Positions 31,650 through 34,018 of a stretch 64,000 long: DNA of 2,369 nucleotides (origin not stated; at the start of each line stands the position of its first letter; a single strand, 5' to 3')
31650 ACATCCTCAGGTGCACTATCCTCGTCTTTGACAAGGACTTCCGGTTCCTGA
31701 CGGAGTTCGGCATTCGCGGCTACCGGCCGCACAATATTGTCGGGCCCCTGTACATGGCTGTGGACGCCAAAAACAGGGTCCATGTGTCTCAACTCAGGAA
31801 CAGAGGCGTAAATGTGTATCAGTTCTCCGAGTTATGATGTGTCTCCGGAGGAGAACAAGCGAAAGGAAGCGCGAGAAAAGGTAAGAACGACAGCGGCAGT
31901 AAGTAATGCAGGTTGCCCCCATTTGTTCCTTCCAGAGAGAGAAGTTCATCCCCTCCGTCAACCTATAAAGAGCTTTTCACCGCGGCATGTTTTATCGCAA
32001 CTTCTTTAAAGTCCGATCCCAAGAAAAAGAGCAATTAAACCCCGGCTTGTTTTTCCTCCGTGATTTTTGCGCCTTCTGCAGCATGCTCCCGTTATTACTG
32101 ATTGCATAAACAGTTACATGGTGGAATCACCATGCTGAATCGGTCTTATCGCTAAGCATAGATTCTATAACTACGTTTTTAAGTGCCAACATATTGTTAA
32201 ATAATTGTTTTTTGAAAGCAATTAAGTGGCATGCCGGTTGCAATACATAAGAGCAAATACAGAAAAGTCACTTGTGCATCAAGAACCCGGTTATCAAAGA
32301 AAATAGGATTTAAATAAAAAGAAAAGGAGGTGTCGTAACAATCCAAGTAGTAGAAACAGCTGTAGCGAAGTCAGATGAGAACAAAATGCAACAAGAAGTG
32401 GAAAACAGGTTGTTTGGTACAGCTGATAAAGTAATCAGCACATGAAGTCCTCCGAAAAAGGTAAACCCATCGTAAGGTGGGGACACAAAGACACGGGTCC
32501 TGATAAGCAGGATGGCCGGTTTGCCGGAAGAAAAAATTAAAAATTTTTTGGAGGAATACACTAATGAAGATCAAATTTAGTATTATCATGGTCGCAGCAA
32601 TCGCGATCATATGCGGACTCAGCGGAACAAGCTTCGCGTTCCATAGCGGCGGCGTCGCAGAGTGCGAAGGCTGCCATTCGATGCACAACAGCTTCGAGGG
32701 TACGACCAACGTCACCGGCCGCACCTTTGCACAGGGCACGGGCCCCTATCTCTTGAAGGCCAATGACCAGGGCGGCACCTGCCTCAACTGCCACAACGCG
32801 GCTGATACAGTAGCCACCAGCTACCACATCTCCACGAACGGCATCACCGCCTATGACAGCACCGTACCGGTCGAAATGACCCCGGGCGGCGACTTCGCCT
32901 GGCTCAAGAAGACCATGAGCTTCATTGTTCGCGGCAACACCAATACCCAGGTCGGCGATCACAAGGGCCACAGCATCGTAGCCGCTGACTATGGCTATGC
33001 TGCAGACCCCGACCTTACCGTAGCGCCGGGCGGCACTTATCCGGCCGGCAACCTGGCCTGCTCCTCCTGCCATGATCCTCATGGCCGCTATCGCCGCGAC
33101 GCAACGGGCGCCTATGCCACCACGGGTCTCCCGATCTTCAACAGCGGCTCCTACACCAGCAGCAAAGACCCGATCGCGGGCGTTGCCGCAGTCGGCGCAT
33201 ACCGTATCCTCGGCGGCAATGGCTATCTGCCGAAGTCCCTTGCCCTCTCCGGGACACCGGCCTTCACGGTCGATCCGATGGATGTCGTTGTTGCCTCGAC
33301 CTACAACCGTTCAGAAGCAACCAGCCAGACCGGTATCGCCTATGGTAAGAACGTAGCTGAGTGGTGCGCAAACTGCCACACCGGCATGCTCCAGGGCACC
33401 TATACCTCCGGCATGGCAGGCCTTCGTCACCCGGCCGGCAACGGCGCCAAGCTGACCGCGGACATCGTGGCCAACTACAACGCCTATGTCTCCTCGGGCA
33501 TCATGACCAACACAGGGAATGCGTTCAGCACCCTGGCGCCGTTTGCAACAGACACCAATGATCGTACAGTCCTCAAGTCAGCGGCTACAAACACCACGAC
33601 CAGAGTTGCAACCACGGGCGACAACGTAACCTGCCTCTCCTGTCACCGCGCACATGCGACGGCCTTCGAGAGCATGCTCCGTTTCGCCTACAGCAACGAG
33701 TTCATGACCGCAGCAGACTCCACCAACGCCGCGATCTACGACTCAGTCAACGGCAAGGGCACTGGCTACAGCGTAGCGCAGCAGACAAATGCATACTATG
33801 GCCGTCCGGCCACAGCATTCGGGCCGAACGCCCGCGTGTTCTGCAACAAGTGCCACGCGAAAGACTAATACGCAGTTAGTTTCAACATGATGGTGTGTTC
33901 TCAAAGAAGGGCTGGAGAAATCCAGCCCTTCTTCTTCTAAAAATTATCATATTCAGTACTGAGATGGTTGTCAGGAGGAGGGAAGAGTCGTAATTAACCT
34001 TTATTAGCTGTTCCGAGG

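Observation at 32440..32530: GEMM-I-like cyclic-dinucleotide riboswitch candidate in the leader of the first OmcS-like gene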

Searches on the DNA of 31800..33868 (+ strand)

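Call 4: search_rna_families(source=window, threshold=evalue, max_evalue=10, start=31800, end=32700, show_alignments=3)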
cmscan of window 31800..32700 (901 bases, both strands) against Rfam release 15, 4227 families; matches with E-value up to 10: 3.
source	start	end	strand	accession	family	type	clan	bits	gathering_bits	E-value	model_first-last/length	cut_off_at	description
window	32451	32529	+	RF03167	c-di-GMP-I-GGC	Cis-reg; riboswitch;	CL00126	69.2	59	3.8e-16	1-80/80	no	c-di-GMP-I-GGC riboswitch aptamer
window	32249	32298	-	RF02721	sca_ncR26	Gene; snRNA; snoRNA; scaRNA;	-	17.4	37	8.2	1-68/68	no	Small Cajal body specific RNA ncR26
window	31816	31915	-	RF01506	Afu_294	Gene; snRNA; snoRNA; CD-box;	-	14.4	43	5.4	1-83/83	no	A. fumigatus snoRNA Afu_294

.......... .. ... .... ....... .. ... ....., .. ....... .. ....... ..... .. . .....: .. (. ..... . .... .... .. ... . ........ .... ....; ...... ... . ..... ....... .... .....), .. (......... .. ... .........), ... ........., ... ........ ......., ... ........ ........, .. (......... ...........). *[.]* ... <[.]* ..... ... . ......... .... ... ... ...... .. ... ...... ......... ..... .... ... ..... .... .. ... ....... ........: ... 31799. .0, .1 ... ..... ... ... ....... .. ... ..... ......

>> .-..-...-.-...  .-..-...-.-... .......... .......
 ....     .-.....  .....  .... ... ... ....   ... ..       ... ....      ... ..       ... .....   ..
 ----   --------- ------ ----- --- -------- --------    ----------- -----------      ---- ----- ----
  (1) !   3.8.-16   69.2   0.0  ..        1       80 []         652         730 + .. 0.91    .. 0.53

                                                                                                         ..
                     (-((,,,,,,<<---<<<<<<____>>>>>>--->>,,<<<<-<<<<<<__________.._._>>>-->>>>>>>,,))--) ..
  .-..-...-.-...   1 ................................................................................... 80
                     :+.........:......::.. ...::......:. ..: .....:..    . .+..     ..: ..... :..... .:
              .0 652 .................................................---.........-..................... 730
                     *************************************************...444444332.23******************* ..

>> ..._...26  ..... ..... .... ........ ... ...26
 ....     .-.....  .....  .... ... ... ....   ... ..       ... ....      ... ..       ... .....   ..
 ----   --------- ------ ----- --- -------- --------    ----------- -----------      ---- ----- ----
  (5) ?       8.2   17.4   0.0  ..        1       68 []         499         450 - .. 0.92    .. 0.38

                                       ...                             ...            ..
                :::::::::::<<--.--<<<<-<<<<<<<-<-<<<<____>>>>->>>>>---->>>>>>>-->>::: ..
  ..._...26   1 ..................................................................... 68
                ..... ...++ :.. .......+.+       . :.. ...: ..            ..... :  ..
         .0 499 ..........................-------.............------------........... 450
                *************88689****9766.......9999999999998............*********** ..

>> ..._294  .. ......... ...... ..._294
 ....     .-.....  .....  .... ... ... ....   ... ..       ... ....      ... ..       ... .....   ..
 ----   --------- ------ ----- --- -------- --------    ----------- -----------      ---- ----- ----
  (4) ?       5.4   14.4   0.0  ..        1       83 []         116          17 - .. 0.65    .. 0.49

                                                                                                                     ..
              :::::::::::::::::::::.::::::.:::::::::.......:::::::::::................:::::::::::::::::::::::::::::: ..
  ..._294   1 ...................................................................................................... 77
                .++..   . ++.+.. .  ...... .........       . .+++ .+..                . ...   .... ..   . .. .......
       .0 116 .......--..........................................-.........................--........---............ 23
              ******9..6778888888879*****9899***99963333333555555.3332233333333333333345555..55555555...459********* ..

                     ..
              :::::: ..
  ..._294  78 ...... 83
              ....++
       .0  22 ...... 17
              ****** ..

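Call 21: search_rna_families(sources=[L001, L002, L003, L004, L005, L006, L007, L008, L009, L010, L011, L012, L013, L014, L015, L016, L017, L018, L019, L020], threshold=gathering)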
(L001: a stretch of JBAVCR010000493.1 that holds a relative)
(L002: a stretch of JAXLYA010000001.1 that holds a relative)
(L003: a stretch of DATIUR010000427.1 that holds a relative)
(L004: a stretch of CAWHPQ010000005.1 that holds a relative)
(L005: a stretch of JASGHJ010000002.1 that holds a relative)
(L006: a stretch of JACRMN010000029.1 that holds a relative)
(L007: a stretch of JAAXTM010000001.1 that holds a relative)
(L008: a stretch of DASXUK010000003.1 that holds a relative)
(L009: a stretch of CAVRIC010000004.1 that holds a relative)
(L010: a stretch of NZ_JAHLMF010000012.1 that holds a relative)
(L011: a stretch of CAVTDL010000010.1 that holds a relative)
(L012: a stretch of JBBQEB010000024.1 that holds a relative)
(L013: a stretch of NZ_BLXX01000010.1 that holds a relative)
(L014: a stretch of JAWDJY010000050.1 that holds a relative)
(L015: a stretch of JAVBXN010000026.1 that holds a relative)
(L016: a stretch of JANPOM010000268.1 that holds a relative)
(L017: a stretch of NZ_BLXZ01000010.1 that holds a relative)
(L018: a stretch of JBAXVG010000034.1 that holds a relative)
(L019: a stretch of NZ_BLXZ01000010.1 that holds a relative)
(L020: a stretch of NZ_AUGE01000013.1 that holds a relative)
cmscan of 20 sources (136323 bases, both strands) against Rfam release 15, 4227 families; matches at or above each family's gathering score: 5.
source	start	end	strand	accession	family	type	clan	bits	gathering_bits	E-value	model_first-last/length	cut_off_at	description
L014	1168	1252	+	RF01051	c-di-GMP-I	Cis-reg; riboswitch;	CL00126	65.4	35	3.2e-10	1-87/87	no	c-di-GMP-I riboswitch aptamer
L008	2891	2977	+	RF03167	c-di-GMP-I-GGC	Cis-reg; riboswitch;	CL00126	61.6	59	8.6e-12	1-80/80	no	c-di-GMP-I-GGC riboswitch aptamer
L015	2828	2912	+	RF03167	c-di-GMP-I-GGC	Cis-reg; riboswitch;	CL00126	61.2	59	1.1e-11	1-80/80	no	c-di-GMP-I-GGC riboswitch aptamer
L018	2820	2904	+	RF01051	c-di-GMP-I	Cis-reg; riboswitch;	CL00126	51.7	35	7e-07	1-87/87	no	c-di-GMP-I riboswitch aptamer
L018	4668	4752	+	RF01051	c-di-GMP-I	Cis-reg; riboswitch;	CL00126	51.7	35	7e-07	1-87/87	no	c-di-GMP-I riboswitch aptamer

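Call 30: build_rna_model(alignment_id=A1)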
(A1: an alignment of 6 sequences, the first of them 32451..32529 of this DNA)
Model R1 built from alignment A1 (6 sequences, 88 columns); structure: RNAalifold consensus.
model positions 85; base pairs 24; branch points 2; effective number of sequences 1.13; information 0.669 bits per position. Calibrated on 0.2 Mb of random sequence (short: E-values are rough).
structure used (alignment columns):
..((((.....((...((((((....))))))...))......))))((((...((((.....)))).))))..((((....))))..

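Call 38: search_with_rna_model(model_id=R1, sources=[window, L001, L002, L003, L004, L005, L006, L007, L008, L009, L010, L011, L012, L013, L014, L015, L016, L017, L018, L019, L020, L021, L022, L023, L024, L025, L026, L027, L028, L029, L030, L031, L032, L033, L034, L035, L036, L037, L038, L039, L040, L041, L042, L043, L044, L045, L046, L047, L048, L049, L050, L051, L052, L053, L054, L055, L056, L057, L058, L059, L060, L061, L062, L063, L064, L065, L066, L067, L068, L069, L070, L071, L072, L073, L074, L075, L076, L077, L078, L079], max_evalue=1)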
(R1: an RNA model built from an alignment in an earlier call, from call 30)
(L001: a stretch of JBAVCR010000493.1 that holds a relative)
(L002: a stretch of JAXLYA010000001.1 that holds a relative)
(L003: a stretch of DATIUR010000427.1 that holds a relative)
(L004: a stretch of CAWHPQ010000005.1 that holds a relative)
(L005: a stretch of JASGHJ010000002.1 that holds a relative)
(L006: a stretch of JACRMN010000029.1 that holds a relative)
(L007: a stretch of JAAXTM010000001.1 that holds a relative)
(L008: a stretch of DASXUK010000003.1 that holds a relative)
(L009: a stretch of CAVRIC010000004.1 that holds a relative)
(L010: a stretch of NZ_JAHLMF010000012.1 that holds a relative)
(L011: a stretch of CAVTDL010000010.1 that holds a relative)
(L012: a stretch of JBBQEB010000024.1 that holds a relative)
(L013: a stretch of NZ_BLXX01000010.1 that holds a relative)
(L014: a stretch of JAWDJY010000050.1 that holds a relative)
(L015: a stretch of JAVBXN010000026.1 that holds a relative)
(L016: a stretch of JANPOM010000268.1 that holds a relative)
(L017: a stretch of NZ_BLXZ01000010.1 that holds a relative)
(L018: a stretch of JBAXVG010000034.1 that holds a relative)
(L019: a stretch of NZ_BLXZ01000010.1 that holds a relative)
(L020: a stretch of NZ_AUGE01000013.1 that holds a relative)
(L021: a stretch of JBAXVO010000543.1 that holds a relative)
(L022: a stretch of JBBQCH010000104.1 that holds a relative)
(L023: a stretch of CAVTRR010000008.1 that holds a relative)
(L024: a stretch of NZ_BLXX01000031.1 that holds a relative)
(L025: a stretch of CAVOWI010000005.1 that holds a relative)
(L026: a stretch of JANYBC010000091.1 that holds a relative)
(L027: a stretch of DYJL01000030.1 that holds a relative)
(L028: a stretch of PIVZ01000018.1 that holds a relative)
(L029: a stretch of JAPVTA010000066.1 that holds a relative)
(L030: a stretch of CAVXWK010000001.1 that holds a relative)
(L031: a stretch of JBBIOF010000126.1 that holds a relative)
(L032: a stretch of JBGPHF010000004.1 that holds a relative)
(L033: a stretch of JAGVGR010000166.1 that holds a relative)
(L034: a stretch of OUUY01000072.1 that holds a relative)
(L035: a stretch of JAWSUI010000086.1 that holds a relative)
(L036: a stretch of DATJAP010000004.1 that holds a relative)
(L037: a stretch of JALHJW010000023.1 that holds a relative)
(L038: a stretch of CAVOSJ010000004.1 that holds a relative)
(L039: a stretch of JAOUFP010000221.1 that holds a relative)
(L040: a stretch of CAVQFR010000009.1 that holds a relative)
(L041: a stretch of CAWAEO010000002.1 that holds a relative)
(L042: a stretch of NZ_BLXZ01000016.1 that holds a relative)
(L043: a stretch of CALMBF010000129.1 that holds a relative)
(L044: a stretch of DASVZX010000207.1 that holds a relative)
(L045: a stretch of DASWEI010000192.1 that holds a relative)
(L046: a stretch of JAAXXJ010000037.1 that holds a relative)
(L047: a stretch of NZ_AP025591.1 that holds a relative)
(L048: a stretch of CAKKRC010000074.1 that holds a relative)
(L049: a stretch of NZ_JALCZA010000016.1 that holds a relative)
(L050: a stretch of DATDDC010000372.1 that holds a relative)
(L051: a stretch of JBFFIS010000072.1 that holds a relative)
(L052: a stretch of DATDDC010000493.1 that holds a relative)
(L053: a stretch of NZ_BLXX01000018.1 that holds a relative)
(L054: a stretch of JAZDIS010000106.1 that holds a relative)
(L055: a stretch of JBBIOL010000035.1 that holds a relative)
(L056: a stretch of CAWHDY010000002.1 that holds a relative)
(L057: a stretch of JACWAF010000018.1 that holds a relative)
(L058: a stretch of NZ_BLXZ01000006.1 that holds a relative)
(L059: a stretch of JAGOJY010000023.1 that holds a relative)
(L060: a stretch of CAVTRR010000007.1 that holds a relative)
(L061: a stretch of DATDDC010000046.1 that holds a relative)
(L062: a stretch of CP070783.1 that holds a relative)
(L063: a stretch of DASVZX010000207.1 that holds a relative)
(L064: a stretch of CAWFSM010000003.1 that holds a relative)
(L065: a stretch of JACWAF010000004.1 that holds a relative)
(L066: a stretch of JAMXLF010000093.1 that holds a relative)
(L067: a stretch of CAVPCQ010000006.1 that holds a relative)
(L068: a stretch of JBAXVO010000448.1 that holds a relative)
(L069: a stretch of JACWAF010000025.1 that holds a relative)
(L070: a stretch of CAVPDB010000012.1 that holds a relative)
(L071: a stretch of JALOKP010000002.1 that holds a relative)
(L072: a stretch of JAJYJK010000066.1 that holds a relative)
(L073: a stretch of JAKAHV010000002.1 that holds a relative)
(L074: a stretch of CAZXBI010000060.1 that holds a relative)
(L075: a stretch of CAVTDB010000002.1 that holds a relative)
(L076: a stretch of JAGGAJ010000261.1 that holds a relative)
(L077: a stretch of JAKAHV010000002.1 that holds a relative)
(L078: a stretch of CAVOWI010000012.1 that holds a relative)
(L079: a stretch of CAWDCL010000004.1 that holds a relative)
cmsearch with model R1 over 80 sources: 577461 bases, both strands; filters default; matches with E-value up to 1: 23.
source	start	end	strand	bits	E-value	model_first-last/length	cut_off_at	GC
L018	2821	2905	+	110.2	9.4e-22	1-85/85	no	0.51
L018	4669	4753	+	110.2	9.4e-22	1-85/85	no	0.51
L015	2828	2912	+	107.6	3.6e-21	1-85/85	no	0.49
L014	1169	1253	+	106.1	7.6e-21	1-85/85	no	0.47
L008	2891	2977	+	95.8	1.6e-18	1-85/85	no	0.48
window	32451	32529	+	84.5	5.1e-16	1-85/85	no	0.53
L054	2885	2964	+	74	1.1e-13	1-85/85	no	0.57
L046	1412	1490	+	72.9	2e-13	1-85/85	no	0.61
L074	2736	2814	+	72.1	3e-13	1-85/85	no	0.58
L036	884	963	+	66.5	5.4e-12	1-85/85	no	0.61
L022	471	557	+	66.4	5.4e-12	1-85/85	no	0.54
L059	2906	2984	+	65.8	7.4e-12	1-85/85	no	0.71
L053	1180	1266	-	64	1.9e-11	1-85/85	no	0.57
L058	1234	1320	-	62.4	4.3e-11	1-85/85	no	0.6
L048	1487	1563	+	61.8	5.8e-11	1-85/85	no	0.61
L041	1433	1524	+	61.8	5.9e-11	1-85/85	no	0.59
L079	2844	2923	+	60.2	1.3e-10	1-85/85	no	0.66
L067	2904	2983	+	59.1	2.4e-10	1-85/85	no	0.65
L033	2884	2971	+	52.1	8.5e-09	1-85/85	no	0.64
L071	2911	2990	+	50.2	2.3e-08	1-85/85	no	0.71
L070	2889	2968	+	46.3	1.7e-07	1-85/85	no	0.74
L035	1392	1472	+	41.5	2e-06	1-85/85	no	0.81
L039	2445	2522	+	40.5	3.4e-06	1-85/85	no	0.62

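Call 39: search_with_rna_model(model_id=R1, sources=[window, L008, L014, L015, L018, L022, L033, L035, L036, L039, L041, L046, L048, L053, L054, L058, L059, L067, L070, L071, L074, L079], max_evalue=0.001, make_alignment=true)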
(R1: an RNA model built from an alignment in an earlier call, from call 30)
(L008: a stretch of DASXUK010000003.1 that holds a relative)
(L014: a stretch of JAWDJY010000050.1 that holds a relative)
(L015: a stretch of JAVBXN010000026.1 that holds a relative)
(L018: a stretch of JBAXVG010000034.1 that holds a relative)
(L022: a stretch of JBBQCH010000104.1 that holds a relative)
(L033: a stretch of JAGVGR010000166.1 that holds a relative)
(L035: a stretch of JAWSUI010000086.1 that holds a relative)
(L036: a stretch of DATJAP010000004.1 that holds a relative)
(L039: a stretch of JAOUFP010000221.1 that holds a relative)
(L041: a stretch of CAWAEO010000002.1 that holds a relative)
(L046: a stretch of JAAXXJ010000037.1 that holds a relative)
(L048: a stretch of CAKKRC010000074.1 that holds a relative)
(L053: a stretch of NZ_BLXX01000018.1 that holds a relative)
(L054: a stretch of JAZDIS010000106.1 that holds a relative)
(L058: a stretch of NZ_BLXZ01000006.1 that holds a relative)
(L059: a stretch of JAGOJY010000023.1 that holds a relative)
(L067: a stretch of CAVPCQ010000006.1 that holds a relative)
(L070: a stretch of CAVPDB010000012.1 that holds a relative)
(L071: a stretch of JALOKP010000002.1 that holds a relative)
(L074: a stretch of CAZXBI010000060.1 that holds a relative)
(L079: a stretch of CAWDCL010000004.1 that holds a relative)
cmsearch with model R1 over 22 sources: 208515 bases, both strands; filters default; matches with E-value up to 0.001: 23.
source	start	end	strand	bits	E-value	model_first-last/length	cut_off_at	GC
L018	2821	2905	+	110.2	3.4e-22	1-85/85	no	0.51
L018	4669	4753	+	110.2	3.4e-22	1-85/85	no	0.51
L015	2828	2912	+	107.6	1.3e-21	1-85/85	no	0.49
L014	1169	1253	+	106.1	2.7e-21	1-85/85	no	0.47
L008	2891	2977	+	95.8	5.6e-19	1-85/85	no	0.48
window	32451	32529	+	84.5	1.9e-16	1-85/85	no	0.53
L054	2885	2964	+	74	4.1e-14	1-85/85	no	0.57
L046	1412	1490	+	72.9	7.3e-14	1-85/85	no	0.61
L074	2736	2814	+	72.1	1.1e-13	1-85/85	no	0.58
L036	884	963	+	66.5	1.9e-12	1-85/85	no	0.61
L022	471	557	+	66.4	2e-12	1-85/85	no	0.54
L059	2906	2984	+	65.8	2.7e-12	1-85/85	no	0.71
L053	1180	1266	-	64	7e-12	1-85/85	no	0.57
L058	1234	1320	-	62.4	1.6e-11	1-85/85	no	0.6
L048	1487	1563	+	61.8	2.1e-11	1-85/85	no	0.61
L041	1433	1524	+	61.8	2.1e-11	1-85/85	no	0.59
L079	2844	2923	+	60.2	4.9e-11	1-85/85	no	0.66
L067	2904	2983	+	59.1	8.5e-11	1-85/85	no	0.65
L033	2884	2971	+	52.1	3.1e-09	1-85/85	no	0.64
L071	2911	2990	+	50.2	8.4e-09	1-85/85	no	0.71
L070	2889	2968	+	46.3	6.1e-08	1-85/85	no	0.74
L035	1392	1472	+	41.5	7.1e-07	1-85/85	no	0.81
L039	2445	2522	+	40.5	1.2e-06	1-85/85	no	0.62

Alignment A2: 23 matches aligned to the model, 111 columns, each read 5' to 3' on its own strand. Consensus structure (alignment columns), stored with it:
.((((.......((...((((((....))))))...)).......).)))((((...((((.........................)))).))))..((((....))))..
